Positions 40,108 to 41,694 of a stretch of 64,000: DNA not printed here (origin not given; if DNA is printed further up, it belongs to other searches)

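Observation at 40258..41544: Solitary beta-class DNA methyltransferase fused to a T5orf172 (GIY-YIG-like) domain, in a lower-GC block with no restriction partner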

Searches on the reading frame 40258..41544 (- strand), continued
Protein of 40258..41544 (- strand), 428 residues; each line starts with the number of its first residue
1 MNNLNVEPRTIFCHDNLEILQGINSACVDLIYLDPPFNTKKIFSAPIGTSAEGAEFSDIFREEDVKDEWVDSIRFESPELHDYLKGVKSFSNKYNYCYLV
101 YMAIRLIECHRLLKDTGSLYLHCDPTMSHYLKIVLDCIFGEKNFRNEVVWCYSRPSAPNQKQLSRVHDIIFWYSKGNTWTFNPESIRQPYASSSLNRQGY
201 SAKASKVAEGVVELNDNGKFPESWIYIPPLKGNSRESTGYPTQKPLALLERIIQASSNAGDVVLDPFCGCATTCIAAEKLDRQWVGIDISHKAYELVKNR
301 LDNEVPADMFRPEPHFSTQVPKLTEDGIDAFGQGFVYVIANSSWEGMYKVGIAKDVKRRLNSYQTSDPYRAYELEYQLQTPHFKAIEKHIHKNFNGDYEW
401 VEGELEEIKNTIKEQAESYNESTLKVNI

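Call 64: search_protein_families(library=pfam, proteins=[L039:7637-8626:+, L039:9570-10121:+, L039:9991-10581:+, L001:9257-9859:+, L008:9371-9964:+, L015:9302-9889:+, L029:9374-9967:+, L005:9333-9947:-], max_evalue=0.001)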
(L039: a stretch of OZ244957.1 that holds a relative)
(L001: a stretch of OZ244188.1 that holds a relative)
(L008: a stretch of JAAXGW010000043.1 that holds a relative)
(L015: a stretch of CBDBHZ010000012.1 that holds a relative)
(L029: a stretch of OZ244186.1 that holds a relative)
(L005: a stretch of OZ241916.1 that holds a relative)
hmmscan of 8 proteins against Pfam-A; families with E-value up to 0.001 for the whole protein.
L039:7637-8626:+ (329 aa): 5 families
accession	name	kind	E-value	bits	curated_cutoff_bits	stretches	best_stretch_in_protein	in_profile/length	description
PF13683.12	rve_3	-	8.9e-14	51.4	26.5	1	239-302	3-67/67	Integrase core domain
PF00665.32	rve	-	1.1e-11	45.3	32.6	1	142-249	7-102/102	Integrase core domain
PF13333.12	rve_2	-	6.8e-05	23.4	22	1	264-304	10-50/56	Integrase core domain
PF13384.12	HTH_23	-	0.00023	21.3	24.6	0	25-48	17-40/50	Homeodomain-like domain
PF13610.12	DDE_Tnp_IS240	-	0.00033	21.2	27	1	158-213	16-71/139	DDE domain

L039:9570-10121:+ (183 aa): 1 family
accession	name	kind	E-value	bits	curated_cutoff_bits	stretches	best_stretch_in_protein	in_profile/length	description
PF01555.25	N6_N4_Mtase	-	4.9e-17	63.1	26.7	1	30-179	1-108/221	DNA methylase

L039:9991-10581:+ (196 aa): 1 family
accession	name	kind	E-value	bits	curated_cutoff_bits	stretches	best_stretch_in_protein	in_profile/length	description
PF01555.25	N6_N4_Mtase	-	1.8e-22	80.8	26.7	1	82-161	139-220/221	DNA methylase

L001:9257-9859:+ (200 aa): 1 family
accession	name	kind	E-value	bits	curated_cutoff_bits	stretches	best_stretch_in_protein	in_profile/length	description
PF01914.23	MarC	-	2.2e-48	164.9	23.9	1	3-192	1-200/203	MarC family integral membrane protein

L008:9371-9964:+ (197 aa): 1 family
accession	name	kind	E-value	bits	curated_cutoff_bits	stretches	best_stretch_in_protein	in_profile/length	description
PF00574.28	CLP_protease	-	1e-19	71.6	20.2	1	16-179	18-180/182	Clp protease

L015:9302-9889:+ (195 aa): 2 families
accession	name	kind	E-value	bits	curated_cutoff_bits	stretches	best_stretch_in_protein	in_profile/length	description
PF01288.25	HPPK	-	3e-32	111.9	25.7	1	9-135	1-115/116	7,8-dihydro-6-hydroxymethylpterin-pyrophosphokinase (HPPK)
PF14706.11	Tnp_DNA_bind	-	0.00058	20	24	0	134-169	7-42/58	Transposase DNA-binding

L029:9374-9967:+ (197 aa): 0 families

L005:9333-9947:- (204 aa): 3 families
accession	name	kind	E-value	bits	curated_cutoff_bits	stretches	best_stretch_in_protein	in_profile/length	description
PF02492.25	cobW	-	1e-41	143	20.7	1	9-179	3-179/180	CobW/HypB/UreG, nucleotide-binding domain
PF03308.22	MeaB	-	4.8e-06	26.2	23.1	1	6-197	33-232/273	Methylmalonyl Co-A mutase-associated GTPase MeaB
PF00009.33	GTP_EFTU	-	0.0004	20.5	26.5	0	5-40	2-37/188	Elongation factor Tu GTP binding domain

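Call 66: find_related_loci(query=A1, collection=viral_contigs, flank=6000)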
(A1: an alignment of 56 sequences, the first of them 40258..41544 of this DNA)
Query A1 (428 aa) in viral_contigs; peptide patterns used: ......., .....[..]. (x = any residue, [..] = any of these).
449 stretches matched a pattern; 360 encode a relative of the query (tblastn E <= 1e-3); the best 80 are kept; 80 distinct loci.
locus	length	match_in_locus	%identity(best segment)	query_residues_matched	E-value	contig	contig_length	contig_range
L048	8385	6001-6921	47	1-311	1e-88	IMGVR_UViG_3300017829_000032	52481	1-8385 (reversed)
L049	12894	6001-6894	49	6-300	1e-86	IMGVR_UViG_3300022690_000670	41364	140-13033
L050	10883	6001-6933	48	10-301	8e-86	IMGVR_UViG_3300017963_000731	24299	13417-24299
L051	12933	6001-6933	48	10-301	9e-86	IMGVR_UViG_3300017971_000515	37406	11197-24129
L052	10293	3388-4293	48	11-302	6e-85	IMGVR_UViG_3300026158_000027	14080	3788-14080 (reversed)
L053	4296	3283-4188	48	11-302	4e-85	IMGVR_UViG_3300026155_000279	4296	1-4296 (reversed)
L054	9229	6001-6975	44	4-325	2e-82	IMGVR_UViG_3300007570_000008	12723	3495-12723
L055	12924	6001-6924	45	9-307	4e-79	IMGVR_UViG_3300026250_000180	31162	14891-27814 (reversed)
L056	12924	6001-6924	45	9-307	4e-79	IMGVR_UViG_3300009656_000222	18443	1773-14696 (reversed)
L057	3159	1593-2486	46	10-301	1e-74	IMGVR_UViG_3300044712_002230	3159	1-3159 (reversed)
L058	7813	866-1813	45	10-311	2e-72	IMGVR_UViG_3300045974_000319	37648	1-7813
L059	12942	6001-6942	42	11-313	9e-72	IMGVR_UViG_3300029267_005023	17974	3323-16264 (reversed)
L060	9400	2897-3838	42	11-313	8e-72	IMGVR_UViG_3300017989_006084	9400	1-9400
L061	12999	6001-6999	40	8-326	3e-71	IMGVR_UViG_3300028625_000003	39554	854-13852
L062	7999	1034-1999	41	11-313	1e-70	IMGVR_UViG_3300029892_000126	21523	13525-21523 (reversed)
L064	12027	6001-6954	43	10-311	3e-70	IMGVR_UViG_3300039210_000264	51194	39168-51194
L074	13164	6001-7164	38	10-326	2e-67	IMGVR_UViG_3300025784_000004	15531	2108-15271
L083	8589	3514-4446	43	11-303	2e-66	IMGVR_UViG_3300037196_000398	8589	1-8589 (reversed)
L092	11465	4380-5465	39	6-303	7e-66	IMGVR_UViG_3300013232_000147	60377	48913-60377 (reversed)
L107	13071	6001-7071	39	11-304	7e-65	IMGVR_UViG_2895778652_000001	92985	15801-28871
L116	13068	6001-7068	39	10-301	4e-64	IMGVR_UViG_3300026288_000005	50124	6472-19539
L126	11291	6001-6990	39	11-301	4e-63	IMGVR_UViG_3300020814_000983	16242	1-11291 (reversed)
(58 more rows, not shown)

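Call 68: search_protein_families(library=pfam, proteins=[L083:3460-5037:+, L107:5923-7641:+, L074:5956-7662:+, L057:1554-3056:+, L092:4209-6023:+, L116:5908-7638:+, L064:5806-7479:+, L126:5974-7557:+], max_evalue=0.001)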
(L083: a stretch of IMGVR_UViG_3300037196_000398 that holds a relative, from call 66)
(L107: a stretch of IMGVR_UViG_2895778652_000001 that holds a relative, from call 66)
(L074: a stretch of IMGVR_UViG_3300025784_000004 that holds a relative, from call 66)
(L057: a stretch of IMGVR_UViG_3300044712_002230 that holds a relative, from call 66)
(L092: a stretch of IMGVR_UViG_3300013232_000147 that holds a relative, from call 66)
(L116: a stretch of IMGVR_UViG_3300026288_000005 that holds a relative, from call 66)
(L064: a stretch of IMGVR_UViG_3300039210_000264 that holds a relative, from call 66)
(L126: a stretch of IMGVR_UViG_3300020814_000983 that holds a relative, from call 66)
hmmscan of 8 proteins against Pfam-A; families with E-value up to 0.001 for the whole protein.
L083:3460-5037:+ (526 aa): 5 families
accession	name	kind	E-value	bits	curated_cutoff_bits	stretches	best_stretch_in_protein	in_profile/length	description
PF01555.25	N6_N4_Mtase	-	3.6e-48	164.8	26.7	1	37-324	1-220/221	DNA methylase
PF22722.2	NA-iREase1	-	1.3e-11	44.9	27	1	360-471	5-104/106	NACHT-associated inactive Restriction Endonuclease 1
PF04471.18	Mrr_cat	-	3.4e-06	27.6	21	1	376-446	29-98/115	Restriction endonuclease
PF13847.12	Methyltransf_31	-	0.00025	21.2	27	0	284-338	2-59/145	Methyltransferase domain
PF02086.21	MethyltransfD12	-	0.00058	20.1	22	0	278-334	12-69/253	D12 class N6 adenine-specific DNA methyltransferase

L107:5923-7641:+ (573 aa): 4 families
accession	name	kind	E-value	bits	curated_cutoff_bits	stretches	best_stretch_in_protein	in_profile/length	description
PF01555.25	N6_N4_Mtase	-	9.2e-43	147.2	26.7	1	45-373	1-216/221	DNA methylase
PF04471.18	Mrr_cat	-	5.4e-05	23.7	21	1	435-508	26-97/115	Restriction endonuclease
PF22722.2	NA-iREase1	-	0.00017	22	27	1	436-512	18-92/106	NACHT-associated inactive Restriction Endonuclease 1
PF02086.21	MethyltransfD12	-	0.00098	19.4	22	0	42-75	173-207/253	D12 class N6 adenine-specific DNA methyltransferase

L074:5956-7662:+ (569 aa): 4 families
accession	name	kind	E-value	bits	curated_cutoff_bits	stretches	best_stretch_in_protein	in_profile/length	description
PF01555.25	N6_N4_Mtase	-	8.4e-46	157.1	26.7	1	35-365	1-212/221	DNA methylase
PF22722.2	NA-iREase1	-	1.1e-10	41.9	27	1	430-531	19-105/106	NACHT-associated inactive Restriction Endonuclease 1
PF04471.18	Mrr_cat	-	3.4e-09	37.3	21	1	426-501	24-98/115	Restriction endonuclease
PF02086.21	MethyltransfD12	-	0.00024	21.4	22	0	31-56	172-200/253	D12 class N6 adenine-specific DNA methyltransferase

L057:1554-3056:+ (501 aa): 5 families
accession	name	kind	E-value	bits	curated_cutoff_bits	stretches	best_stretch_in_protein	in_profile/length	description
PF01555.25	N6_N4_Mtase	-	3.4e-45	155.1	26.7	1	33-304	1-216/221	DNA methylase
PF22722.2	NA-iREase1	-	2.7e-13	50.3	27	1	371-469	18-105/106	NACHT-associated inactive Restriction Endonuclease 1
PF04471.18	Mrr_cat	-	1.6e-10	41.5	21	1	346-444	5-99/115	Restriction endonuclease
PF02086.21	MethyltransfD12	-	0.00028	21.1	22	0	30-67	173-213/253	D12 class N6 adenine-specific DNA methyltransferase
PF03602.21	Cons_hypoth95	-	0.00082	19.5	24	0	18-50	98-131/182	Conserved hypothetical protein 95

L092:4209-6023:+ (605 aa): 4 families
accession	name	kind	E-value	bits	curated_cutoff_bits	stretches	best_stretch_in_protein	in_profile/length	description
PF01555.25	N6_N4_Mtase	-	2.7e-44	152.2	26.7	1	81-407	1-213/221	DNA methylase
PF22722.2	NA-iREase1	-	2.2e-09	37.7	27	1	475-570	20-104/106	NACHT-associated inactive Restriction Endonuclease 1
PF04471.18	Mrr_cat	-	8.8e-09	35.9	21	1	472-544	26-97/115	Restriction endonuclease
PF02086.21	MethyltransfD12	-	0.00062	20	22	0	77-119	172-217/253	D12 class N6 adenine-specific DNA methyltransferase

L116:5908-7638:+ (577 aa): 4 families
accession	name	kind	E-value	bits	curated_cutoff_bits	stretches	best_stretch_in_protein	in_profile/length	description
PF01555.25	N6_N4_Mtase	-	1.4e-45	156.4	26.7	1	51-377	1-213/221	DNA methylase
PF04471.18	Mrr_cat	-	3.9e-10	40.3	21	1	418-516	5-99/115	Restriction endonuclease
PF22722.2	NA-iREase1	-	6e-10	39.5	27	1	443-516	18-90/106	NACHT-associated inactive Restriction Endonuclease 1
PF02086.21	MethyltransfD12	-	0.00085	19.6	22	0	48-68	173-193/253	D12 class N6 adenine-specific DNA methyltransferase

L064:5806-7479:+ (558 aa): 4 families
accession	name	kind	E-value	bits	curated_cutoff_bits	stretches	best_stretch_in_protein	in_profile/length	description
PF01555.25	N6_N4_Mtase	-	1.3e-50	172.8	26.7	1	85-362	1-212/221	DNA methylase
PF22722.2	NA-iREase1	-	3.1e-13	50.1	27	1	428-499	20-90/106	NACHT-associated inactive Restriction Endonuclease 1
PF04471.18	Mrr_cat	-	2.7e-10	40.8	21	1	424-497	25-97/115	Restriction endonuclease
PF02086.21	MethyltransfD12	-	5.1e-06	26.8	22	0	82-117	173-211/253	D12 class N6 adenine-specific DNA methyltransferase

L126:5974-7557:+ (528 aa): 1 family
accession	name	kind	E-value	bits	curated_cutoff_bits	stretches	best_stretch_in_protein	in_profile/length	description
PF01555.25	N6_N4_Mtase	-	7.2e-47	160.6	26.7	1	32-336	1-220/221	DNA methylase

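Call 85: search_dna_similar(query=window:40258-41544:-, collection=plasmids, mode=protein, max_rows=15)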
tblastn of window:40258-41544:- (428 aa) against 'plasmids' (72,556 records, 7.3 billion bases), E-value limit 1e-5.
Records with a match: 3377; places in all: 3681; records where one place covers at least 80% of the query: 0.
Best place of each record, by identity: <60% 3377.
By first word of the organism name: Klebsiella 1897; Salmonella 269; Burkholderia 128; Enterobacter 116; Escherichia 101; Citrobacter 101; Yersinia 64; Serratia 56; Acinetobacter 45; Raoultella 45; and 158 more.
By predicted mobility (MOB-suite, as given by PLSDB): conjugative 2068; non-mobilizable 810; mobilizable 499.
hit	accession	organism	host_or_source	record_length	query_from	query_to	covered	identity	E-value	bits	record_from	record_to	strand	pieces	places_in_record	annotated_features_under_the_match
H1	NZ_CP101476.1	Cellulosimicrobium cellulans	water,poultry farm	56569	11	301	57%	46.4%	3e-29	230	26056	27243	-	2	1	DNA methyltransferase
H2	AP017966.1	Candidatus Megaera polyxenophila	-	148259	11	301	68%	37.0%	3e-56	207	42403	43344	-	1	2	adenine specific DNA methylase Mod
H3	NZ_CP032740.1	Enterococcus casseliflavus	Homo sapiens,bile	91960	11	301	68%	36.4%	5e-39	157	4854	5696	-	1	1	site-specific DNA-methyltransferase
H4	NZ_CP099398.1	Rhizobium sp. Pop5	Phaseolus vulgaris,Cell culture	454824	11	306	69%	35.7%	2e-62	225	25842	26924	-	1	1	DNA methyltransferase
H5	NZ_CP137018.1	Sinorhizobium fredii GR64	Phaseolus vulgaris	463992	23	310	65%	37.9%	4e-21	199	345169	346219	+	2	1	site-specific DNA-methyltransferase | DNA methyltransferase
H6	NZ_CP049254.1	Microbacterium amylolyticum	cell culture,soil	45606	11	301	68%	35.6%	2e-58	214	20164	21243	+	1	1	DNA methyltransferase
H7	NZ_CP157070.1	Nitrosomonas europaea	cell culture,river sludge effuent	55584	11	301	68%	35.5%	1e-44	174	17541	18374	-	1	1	site-specific DNA-methyltransferase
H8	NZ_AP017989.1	Aminobacter sp. SS-2016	Lotus japoicus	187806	26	301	64%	36.7%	6e-42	166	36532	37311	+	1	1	site-specific DNA-methyltransferase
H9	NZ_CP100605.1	Bradyrhizobium sp. Ash2021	-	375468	11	306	69%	34.2%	8e-48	182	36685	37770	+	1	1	DNA methyltransferase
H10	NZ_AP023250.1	Mesorhizobium sp. 131-2-5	Lotus japonicus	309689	11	301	68%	34.7%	6e-49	186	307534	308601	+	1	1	site-specific DNA-methyltransferase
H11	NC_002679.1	Mesorhizobium japonicum MAFF 303099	-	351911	11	301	68%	34.7%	6e-49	186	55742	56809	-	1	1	site-specific DNA-methyltransferase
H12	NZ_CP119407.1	Limosilactobacillus fermentum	-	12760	11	301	68%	33.8%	3e-39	157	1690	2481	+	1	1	site-specific DNA-methyltransferase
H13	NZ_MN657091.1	Psychrobacter sp.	-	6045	11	308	70%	32.3%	5e-39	157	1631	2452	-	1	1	DNA methyltransferase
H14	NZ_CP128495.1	Geobacillus stearothermophilus ATCC 12980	single cell,corn spoilage sample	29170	11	347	79%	28.3%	3e-26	119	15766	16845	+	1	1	site-specific DNA-methyltransferase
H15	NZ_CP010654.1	Phaeobacter inhibens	cell culture,zooplankton aquaculture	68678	11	301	68%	32.3%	2e-33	140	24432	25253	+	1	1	site-specific DNA-methyltransferase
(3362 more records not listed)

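Call 86: search_dna_similar(query=window:40258-41544:-, collection=phages, mode=protein, max_rows=15)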
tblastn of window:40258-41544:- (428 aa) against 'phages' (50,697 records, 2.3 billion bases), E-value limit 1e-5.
Records with a match: 1197; places in all: 1349; records where one place covers at least 80% of the query: 0.
Best place of each record, by identity: <60% 1197.
By first word of the organism name: Mycobacterium 140; Salmonella 132; Gordonia 72; Escherichia 68; Klebsiella 68; Staphylococcus 66; Vibrio 58; Synechococcus 52; Lactococcus 49; Campylobacter 43; and 89 more.
By host as written in the record: - 154; Mycobacterium smegmatis mc2 155 81; Gordonia terrae 3612 54; Lactococcus lactis 29; Staphylococcus aureus 24; Klebsiella pneumoniae 22; Salmonella enterica subsp. enterica serovar Enteritidis PT1 22; Mycobacterium smegmatis mc#155 20; and 349 more.
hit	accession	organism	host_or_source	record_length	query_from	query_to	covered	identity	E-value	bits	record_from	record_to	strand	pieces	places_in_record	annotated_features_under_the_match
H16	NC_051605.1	Mycobacterium phage Amgine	Mycobacterium smegmatis mc2 155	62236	6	301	60%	44.7%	2e-29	231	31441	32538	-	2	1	37: methyltransferase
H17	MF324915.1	Mycobacterium phage Amgine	Mycobacterium smegmatis mc2 155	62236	6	301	60%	44.7%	2e-29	231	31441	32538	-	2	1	37: DNA methylase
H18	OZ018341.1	Marinitoga phage MPV1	-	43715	11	309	70%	38.0%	1e-63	227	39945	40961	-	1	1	DNA methyltransferase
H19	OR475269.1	Streptomyces phage BarryBee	Streptomyces lividans JI 1326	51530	2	301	70%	37.1%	9e-52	192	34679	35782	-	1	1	51: DNA methyltransferase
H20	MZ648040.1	Streptomyces phage Triste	Streptomyces lividans JI 1326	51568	2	301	70%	37.1%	9e-52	192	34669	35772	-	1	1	49: DNA methylase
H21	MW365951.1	Streptomyces phage Hippo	Streptomyces lividans JI 1326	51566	11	301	68%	37.3%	6e-59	213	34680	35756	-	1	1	48: methyltransferase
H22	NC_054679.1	Streptomyces phage Werner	Streptomyces lividans JI 1326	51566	11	301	68%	37.3%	6e-59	213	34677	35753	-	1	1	48: DNA methyltransferase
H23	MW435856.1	Streptomyces phage Werner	Streptomyces lividans JI 1326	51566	11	301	68%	37.3%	6e-59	213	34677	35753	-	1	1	48: methyltransferase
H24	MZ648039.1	Streptomyces phage RedBear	Streptomyces lividans JI 1326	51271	11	301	68%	36.7%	2e-55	203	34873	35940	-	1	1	49: methyltransferase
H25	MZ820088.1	Streptomyces phage Katalie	Streptomyces lividans JI 1326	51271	11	301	68%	36.7%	2e-55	203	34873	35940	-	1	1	48: methyltransferase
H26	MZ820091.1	Streptomyces phage South40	Streptomyces lividans JI 1326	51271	11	301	68%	36.7%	2e-55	203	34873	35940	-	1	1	48: methyltransferase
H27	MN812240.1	Flavobacterium phage vB_FspS_tooticki6-1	Flavobacterium sp. LMO6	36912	11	301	68%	36.4%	3e-39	156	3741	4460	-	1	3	DNA methyltransferase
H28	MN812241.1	Flavobacterium phage vB_FspS_tooticki9-1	Flavobacterium sp. LMO9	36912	11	301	68%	36.4%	3e-39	156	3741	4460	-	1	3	DNA methyltransferase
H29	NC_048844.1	Flavobacterium phage vB_FspS_tooticki6-1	Flavobacterium sp. LMO6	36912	11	301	68%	36.4%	3e-39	156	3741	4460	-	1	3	methyltransferase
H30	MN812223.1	Flavobacterium phage vB_FspS_mumin6-4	Flavobacterium sp. LMO6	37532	11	301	68%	36.4%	3e-39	156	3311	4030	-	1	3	DNA methyltransferase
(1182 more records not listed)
